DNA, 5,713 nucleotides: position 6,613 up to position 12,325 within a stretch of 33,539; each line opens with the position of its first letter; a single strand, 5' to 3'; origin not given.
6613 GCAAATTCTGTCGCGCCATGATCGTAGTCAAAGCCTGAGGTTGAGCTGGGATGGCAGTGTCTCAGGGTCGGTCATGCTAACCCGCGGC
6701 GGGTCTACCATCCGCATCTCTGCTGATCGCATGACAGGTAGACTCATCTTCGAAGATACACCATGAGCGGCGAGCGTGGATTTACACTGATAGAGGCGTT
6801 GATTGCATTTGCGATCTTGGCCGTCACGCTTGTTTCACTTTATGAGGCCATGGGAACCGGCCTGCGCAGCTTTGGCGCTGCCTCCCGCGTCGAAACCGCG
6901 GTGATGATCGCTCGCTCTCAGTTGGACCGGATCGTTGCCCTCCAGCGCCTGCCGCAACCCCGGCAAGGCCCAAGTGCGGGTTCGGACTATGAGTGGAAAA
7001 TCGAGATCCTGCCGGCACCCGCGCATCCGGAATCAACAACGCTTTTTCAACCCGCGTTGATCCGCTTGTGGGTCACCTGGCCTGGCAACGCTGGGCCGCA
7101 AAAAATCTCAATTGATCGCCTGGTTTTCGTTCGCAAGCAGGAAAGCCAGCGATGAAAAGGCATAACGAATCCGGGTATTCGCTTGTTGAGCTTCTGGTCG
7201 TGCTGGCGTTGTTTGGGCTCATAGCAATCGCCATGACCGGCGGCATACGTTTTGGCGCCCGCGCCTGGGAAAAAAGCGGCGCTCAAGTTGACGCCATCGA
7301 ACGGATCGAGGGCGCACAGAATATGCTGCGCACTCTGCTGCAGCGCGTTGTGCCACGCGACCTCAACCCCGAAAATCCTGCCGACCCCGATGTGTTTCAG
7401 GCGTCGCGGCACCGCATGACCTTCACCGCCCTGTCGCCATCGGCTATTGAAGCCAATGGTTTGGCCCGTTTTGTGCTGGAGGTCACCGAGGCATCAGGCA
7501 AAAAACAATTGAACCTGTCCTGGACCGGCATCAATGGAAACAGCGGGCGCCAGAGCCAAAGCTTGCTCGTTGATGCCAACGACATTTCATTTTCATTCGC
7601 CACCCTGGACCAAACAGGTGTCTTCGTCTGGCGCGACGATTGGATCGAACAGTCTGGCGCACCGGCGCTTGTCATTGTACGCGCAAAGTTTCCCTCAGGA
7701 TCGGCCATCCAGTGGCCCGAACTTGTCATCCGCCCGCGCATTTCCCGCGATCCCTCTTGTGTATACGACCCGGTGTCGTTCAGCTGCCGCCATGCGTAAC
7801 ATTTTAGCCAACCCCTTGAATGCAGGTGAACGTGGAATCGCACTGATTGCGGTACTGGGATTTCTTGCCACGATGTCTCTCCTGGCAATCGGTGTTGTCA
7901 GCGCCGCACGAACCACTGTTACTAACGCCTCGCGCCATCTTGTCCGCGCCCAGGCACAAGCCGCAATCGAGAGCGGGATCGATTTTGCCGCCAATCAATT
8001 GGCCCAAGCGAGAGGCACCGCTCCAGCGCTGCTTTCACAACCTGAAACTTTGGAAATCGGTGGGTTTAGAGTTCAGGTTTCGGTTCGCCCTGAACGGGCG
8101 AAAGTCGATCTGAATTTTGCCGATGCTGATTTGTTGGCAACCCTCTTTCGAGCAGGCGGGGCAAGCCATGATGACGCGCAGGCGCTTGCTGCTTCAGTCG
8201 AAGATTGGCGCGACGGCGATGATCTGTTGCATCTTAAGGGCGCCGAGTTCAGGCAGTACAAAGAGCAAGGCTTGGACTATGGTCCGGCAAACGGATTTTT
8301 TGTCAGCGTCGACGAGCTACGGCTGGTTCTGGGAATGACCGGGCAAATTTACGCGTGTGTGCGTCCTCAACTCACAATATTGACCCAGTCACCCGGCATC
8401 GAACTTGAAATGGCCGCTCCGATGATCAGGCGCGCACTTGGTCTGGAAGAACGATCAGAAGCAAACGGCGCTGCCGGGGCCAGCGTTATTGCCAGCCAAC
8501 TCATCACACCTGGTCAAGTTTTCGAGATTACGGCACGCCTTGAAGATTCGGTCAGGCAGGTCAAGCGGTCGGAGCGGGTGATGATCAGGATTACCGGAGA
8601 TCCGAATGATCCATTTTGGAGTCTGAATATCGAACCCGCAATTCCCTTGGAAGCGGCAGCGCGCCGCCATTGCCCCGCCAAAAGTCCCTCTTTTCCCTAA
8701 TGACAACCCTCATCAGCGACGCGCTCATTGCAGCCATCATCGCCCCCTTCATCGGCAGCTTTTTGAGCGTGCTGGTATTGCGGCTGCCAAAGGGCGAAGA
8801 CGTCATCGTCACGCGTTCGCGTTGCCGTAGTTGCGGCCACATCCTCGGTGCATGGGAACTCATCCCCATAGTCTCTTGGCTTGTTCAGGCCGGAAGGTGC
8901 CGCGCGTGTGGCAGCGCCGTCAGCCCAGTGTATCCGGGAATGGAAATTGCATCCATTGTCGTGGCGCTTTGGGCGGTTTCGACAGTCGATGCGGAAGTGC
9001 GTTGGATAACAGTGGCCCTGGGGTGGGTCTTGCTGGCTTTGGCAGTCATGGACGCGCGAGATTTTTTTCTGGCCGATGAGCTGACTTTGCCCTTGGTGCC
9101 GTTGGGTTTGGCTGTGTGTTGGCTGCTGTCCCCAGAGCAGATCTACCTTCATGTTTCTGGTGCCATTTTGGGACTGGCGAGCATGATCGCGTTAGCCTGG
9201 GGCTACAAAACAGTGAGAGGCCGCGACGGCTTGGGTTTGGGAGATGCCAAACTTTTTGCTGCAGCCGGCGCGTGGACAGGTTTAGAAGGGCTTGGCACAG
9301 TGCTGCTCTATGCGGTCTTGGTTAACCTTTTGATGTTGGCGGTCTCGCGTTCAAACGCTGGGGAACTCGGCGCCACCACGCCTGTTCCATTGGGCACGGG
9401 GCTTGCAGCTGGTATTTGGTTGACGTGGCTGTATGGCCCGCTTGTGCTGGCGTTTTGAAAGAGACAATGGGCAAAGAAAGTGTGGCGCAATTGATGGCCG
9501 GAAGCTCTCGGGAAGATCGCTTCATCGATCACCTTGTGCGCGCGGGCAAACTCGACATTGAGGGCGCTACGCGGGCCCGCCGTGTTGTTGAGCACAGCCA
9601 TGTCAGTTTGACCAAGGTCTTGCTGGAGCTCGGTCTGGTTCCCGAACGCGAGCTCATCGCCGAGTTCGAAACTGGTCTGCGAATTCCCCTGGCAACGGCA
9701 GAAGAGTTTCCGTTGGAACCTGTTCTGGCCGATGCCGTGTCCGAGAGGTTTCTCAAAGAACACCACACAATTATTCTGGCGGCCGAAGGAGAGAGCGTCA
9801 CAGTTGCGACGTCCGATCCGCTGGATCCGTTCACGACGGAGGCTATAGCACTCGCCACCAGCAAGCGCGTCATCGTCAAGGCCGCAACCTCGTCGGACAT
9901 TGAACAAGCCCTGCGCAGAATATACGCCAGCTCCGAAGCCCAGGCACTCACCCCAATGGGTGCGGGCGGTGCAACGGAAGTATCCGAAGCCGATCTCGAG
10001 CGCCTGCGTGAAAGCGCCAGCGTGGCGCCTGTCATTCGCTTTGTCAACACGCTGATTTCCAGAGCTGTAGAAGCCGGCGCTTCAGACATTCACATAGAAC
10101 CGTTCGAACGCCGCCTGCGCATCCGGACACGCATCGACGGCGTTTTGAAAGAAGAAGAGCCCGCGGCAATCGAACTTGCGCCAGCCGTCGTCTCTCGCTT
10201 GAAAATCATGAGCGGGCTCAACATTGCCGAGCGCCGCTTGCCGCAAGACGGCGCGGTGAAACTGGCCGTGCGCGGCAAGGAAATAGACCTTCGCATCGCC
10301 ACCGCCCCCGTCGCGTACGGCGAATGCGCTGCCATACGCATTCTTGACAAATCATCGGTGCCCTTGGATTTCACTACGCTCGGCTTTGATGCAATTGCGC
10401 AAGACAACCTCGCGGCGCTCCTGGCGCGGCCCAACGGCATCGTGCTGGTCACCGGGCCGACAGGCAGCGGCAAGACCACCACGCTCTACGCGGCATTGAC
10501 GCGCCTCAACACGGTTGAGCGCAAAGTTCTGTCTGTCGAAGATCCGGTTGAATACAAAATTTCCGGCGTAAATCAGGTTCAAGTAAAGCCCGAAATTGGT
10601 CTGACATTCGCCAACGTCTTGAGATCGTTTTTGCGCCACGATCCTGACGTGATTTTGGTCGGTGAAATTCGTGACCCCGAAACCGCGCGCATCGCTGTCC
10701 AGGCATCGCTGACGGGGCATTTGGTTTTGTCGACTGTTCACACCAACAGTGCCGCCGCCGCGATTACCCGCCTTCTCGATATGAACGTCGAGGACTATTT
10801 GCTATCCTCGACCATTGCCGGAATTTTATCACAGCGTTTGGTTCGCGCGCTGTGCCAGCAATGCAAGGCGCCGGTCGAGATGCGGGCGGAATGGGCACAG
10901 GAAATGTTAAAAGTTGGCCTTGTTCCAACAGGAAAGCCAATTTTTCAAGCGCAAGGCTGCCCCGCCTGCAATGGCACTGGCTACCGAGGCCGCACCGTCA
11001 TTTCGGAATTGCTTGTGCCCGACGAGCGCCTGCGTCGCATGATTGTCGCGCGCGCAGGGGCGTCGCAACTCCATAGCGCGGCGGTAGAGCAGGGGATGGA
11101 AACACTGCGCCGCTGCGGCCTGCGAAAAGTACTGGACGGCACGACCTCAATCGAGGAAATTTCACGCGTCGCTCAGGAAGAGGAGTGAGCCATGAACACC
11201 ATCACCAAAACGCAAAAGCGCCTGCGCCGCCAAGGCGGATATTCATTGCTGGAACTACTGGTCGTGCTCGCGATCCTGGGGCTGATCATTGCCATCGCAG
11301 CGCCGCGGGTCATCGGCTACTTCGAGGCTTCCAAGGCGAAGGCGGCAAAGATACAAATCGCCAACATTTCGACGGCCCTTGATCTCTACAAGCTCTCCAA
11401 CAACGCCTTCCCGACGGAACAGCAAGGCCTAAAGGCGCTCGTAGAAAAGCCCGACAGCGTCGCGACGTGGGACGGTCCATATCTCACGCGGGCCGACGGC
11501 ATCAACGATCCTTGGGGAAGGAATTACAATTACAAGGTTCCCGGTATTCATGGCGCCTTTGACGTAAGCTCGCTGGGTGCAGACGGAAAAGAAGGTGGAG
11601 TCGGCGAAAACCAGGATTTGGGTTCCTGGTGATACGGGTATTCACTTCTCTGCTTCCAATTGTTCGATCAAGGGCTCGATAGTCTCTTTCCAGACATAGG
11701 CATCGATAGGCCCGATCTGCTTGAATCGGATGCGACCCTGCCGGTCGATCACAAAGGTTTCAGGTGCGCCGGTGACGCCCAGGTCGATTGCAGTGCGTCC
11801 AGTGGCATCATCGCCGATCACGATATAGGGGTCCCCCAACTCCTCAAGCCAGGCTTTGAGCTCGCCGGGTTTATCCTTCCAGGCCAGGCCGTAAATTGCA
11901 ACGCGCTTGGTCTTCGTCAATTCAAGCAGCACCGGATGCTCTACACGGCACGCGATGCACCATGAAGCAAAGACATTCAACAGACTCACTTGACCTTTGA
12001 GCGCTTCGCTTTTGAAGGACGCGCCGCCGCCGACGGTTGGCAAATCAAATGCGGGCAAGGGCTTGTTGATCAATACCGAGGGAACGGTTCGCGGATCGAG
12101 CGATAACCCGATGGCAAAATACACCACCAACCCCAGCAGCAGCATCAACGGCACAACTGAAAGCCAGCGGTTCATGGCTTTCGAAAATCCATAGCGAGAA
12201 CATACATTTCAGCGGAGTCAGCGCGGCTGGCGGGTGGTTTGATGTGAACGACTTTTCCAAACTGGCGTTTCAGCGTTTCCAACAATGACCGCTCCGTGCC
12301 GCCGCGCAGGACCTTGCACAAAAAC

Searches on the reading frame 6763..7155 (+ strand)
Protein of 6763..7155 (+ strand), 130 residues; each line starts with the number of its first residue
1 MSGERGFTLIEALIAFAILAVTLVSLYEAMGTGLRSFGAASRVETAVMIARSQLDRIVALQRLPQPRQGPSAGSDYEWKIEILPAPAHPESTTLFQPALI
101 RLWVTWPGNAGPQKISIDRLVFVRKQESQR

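Call 72: search_protein_families(library=pfam, proteins=[window:6763-7155:+], max_evalue=0.00001)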
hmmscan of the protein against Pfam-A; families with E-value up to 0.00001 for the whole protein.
window:6763-7155:+ (130 aa): 1 family
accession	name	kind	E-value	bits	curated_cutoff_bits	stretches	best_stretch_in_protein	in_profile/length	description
PF07963.17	N_methyl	-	6.9e-08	32.2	21.2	1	1-27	1-27/27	Prokaryotic N-terminal methylation motif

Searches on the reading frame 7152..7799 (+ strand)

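Call 72: search_protein_families(library=pfam, proteins=[window:7152-7799:+], max_evalue=0.00001)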
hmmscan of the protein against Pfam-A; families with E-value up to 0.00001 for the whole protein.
window:7152-7799:+ (215 aa): 1 family
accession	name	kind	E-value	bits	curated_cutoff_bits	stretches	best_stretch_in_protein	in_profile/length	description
PF07963.17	N_methyl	-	8.3e-07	28.8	21.2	1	3-28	1-26/27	Prokaryotic N-terminal methylation motif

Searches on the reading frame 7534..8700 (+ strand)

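Call 72: search_protein_families(library=pfam, proteins=[window:7534-8700:+], max_evalue=0.00001)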
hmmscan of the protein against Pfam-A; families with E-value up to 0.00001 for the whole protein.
window:7534-8700:+ (388 aa): 1 family
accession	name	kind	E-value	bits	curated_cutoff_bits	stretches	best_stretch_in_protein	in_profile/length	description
PF21687.3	T2SSK_1st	-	2.1e-16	61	26.2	1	198-283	20-105/107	Type II secretion system (T2SS), protein K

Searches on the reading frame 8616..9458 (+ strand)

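Call 73: search_protein_families(library=pfam, proteins=[window:8616-9458:+], max_evalue=0.00001)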
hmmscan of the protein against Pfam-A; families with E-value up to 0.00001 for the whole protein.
window:8616-9458:+ (280 aa): 2 families
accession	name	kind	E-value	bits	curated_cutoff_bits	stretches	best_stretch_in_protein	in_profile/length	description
PF06750.18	A24_N_bact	-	8.4e-26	90.3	23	1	42-121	2-81/84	Bacterial Peptidase A24 N-terminal domain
PF01478.23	Peptidase_A24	-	9.9e-15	55.3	26.5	1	134-240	2-102/104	Type IV leader peptidase family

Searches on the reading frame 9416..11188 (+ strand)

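Call 73: search_protein_families(library=pfam, proteins=[window:9416-11188:+], max_evalue=0.00001)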
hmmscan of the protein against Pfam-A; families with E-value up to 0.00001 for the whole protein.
window:9416-11188:+ (590 aa): 2 families
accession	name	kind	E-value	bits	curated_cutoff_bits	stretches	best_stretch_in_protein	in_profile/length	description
PF00437.27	T2SSE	-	2.1e-137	458.2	24.9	1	201-584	3-370/370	Type II/IV secretion system protein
PF05157.20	MshEN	-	6.8e-17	61.7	23.1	1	88-175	1-89/90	MshEN domain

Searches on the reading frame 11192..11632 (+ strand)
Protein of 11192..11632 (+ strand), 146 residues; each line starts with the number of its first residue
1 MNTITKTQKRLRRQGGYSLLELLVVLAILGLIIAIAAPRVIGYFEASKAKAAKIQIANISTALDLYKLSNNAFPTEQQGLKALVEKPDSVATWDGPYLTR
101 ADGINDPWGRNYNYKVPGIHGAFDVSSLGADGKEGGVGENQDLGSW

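Call 73: search_protein_families(library=pfam, proteins=[window:11192-11632:+], max_evalue=0.00001)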
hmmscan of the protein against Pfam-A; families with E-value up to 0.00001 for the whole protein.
window:11192-11632:+ (146 aa): 2 families
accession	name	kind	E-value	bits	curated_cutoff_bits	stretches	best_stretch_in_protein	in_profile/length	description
PF08334.16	T2SSG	-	3.7e-37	127.1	21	1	39-146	1-108/108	Type II secretion system (T2SS), protein G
PF07963.17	N_methyl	-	7.1e-08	32.1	21.2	1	12-37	2-27/27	Prokaryotic N-terminal methylation motif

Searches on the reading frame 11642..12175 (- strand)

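Call 9: search_protein_families(library=pfam, proteins=[window:11642-12175:-], max_evalue=0.01)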
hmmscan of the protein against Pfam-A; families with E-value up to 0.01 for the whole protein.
window:11642-12175:- (177 aa): 4 families
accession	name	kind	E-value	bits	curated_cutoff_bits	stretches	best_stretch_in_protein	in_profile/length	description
PF08534.16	Redoxin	-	7.4e-15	55.5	26.6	1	37-157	3-136/148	Redoxin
PF00578.27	AhpC-TSA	-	4.2e-13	49.8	26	1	36-151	1-123/124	AhpC/TSA family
PF13905.12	Thioredoxin_8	-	0.00061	20.5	27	1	61-149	1-94/94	Thioredoxin-like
PF00085.26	Thioredoxin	-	0.0045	17.4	23.5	0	52-91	8-48/103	Thioredoxin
